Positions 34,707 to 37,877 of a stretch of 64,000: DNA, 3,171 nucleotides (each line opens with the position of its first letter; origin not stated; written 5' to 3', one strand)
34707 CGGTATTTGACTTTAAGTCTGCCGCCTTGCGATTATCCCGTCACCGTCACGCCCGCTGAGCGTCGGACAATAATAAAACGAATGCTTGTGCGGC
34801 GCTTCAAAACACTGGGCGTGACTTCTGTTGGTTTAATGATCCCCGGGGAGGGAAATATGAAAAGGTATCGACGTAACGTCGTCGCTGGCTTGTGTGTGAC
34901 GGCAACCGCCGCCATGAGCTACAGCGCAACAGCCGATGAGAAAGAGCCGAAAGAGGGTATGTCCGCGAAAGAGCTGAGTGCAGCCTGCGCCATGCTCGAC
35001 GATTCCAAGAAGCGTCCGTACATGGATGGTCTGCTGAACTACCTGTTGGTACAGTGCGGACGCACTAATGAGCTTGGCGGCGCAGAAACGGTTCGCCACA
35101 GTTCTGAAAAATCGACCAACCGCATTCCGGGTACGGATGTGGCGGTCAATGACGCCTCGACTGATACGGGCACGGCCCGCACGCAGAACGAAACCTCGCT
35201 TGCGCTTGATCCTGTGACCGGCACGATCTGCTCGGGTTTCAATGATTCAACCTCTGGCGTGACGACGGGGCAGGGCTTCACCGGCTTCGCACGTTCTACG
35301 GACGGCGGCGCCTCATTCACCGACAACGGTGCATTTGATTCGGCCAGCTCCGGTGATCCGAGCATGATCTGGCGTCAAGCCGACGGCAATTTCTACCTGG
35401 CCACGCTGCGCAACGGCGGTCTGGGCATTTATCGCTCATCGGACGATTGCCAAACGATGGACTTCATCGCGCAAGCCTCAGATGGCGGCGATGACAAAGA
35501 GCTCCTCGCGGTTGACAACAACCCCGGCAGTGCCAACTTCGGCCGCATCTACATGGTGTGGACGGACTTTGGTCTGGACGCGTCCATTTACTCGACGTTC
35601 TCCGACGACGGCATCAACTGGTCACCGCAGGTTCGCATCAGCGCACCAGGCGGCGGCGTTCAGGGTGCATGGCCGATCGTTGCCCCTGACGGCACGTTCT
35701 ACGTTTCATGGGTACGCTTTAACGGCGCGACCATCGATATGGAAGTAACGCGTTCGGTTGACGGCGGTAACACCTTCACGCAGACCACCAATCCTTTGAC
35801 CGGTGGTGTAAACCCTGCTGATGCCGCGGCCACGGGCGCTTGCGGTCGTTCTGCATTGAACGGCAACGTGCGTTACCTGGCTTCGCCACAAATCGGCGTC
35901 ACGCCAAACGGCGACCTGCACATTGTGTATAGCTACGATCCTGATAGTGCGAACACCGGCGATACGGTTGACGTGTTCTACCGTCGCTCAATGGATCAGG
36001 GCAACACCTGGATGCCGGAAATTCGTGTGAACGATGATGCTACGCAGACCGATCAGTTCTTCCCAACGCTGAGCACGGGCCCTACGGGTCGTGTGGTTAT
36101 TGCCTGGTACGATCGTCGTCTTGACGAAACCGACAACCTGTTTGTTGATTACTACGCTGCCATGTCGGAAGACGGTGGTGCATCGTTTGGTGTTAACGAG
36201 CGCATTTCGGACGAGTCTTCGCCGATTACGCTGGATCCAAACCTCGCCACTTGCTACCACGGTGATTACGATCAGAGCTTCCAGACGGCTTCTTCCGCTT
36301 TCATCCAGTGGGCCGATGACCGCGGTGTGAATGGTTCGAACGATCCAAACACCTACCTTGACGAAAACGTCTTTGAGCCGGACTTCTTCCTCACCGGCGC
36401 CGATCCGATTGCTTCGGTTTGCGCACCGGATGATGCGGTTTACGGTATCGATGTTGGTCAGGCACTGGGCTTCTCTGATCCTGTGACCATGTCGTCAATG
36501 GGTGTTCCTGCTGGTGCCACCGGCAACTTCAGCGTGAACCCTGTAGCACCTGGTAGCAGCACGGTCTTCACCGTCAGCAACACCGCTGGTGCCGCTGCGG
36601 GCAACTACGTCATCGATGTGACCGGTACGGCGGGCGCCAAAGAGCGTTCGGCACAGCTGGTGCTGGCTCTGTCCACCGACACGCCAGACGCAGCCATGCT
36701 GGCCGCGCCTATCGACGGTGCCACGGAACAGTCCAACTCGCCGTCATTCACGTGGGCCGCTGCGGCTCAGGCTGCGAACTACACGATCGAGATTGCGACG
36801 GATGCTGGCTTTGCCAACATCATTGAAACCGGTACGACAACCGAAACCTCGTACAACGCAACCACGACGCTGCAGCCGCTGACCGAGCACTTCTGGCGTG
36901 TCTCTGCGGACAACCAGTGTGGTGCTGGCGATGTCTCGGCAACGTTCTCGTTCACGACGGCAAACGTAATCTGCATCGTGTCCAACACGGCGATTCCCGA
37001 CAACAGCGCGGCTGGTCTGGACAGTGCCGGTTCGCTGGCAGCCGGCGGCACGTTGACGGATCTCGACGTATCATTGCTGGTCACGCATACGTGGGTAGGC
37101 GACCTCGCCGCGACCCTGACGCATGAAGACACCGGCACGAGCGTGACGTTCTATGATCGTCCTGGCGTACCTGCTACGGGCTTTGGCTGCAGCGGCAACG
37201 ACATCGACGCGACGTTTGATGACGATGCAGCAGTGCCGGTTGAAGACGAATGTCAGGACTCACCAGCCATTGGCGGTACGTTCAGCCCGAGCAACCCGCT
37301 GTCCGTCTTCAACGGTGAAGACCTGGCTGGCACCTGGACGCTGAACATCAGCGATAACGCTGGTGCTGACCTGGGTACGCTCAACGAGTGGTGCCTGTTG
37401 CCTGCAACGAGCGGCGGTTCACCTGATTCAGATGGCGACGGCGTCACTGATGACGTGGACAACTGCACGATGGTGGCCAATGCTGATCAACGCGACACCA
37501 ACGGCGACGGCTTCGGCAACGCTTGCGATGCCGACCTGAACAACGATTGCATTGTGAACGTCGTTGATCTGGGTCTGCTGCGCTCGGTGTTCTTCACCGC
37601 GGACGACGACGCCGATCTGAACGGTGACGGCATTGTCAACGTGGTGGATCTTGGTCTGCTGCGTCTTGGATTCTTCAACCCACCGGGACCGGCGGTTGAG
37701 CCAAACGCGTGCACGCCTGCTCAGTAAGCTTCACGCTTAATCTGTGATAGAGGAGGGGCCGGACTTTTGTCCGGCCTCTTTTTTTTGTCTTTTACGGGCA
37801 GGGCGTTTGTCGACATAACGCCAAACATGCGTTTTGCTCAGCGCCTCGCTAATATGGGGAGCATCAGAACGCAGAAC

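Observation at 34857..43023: Three unrelated large secreted proteins share one C-terminal TSP3 + dockerin-like calcium-binding module, clustered with a sorting-signal protein and a deacetylase beside the EPS locus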

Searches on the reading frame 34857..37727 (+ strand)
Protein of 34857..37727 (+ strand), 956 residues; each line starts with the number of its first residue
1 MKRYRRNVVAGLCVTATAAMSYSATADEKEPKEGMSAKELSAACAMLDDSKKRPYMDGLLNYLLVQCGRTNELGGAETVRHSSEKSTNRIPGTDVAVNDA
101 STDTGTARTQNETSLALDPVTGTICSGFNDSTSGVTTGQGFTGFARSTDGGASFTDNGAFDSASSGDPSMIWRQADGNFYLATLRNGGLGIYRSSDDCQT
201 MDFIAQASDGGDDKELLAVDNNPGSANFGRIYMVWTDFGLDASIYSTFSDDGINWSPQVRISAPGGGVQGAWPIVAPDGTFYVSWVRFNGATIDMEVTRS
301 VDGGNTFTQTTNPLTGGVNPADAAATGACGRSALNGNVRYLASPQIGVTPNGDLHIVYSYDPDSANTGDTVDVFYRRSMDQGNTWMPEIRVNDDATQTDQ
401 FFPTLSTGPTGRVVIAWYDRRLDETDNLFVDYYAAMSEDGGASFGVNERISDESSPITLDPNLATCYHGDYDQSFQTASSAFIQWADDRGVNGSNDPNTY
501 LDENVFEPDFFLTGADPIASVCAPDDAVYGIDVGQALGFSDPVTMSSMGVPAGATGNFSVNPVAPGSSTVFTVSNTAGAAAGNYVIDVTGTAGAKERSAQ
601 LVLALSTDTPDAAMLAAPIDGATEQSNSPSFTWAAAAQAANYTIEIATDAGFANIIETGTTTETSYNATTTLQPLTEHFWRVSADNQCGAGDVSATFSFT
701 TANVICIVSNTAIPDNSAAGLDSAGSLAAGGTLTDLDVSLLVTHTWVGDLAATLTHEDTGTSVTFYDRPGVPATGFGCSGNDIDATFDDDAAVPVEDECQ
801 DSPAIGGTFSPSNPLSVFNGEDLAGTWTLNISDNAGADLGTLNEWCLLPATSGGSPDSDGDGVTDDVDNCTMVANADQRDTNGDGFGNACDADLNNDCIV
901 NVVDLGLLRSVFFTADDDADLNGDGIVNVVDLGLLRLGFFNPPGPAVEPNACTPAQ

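Call 9: search_protein_families(library=pfam, proteins=[window:34857-37727:+], max_evalue=0.1)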
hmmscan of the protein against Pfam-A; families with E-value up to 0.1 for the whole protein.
window:34857-37727:+ (956 aa): 5 families
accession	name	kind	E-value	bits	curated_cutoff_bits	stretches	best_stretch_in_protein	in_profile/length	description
PF01483.27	P_proprotein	-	3.1e-07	30.8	21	1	735-847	3-84/86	Proprotein convertase P-domain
PF02412.23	TSP_3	-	0.0011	19.1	25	2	857-878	15-36/36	Thrombospondin type 3 repeat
PF16656.11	Pur_ac_phosph_N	-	0.0015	19.5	30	1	624-701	10-93/93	Purple acid Phosphatase, N-terminal domain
PF15892.11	BNR_4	-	0.012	15.5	27.3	1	276-460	48-209/272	BNR repeat-containing family member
PF02465.23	FliD_N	-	0.064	14.3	24.8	1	555-593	57-95/97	Flagellar hook-associated protein 2 N-terminus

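Call 10: search_protein_families(library=ncbifam, proteins=[window:34857-37727:+], max_evalue=0.1)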
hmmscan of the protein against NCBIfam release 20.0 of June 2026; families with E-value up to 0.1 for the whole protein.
window:34857-37727:+ (956 aa): 3 families
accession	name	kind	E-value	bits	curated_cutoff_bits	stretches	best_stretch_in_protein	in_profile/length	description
NF047638.1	throspo3_MtsC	equivalog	1.5e-13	50.4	350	1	779-925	118-263/428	cell-cell cohesion MYXO-CTERM protein MtsC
NF045500.1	Omp28_seleno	equivalog_domain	0.0011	18.4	200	1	856-894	273-311/377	Omp28-related selenoprotein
NF058595.1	invert_tail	domain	0.012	15.9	37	1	572-603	79-110/113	lipo-invert putative C-terminal anchoring domain-containing protein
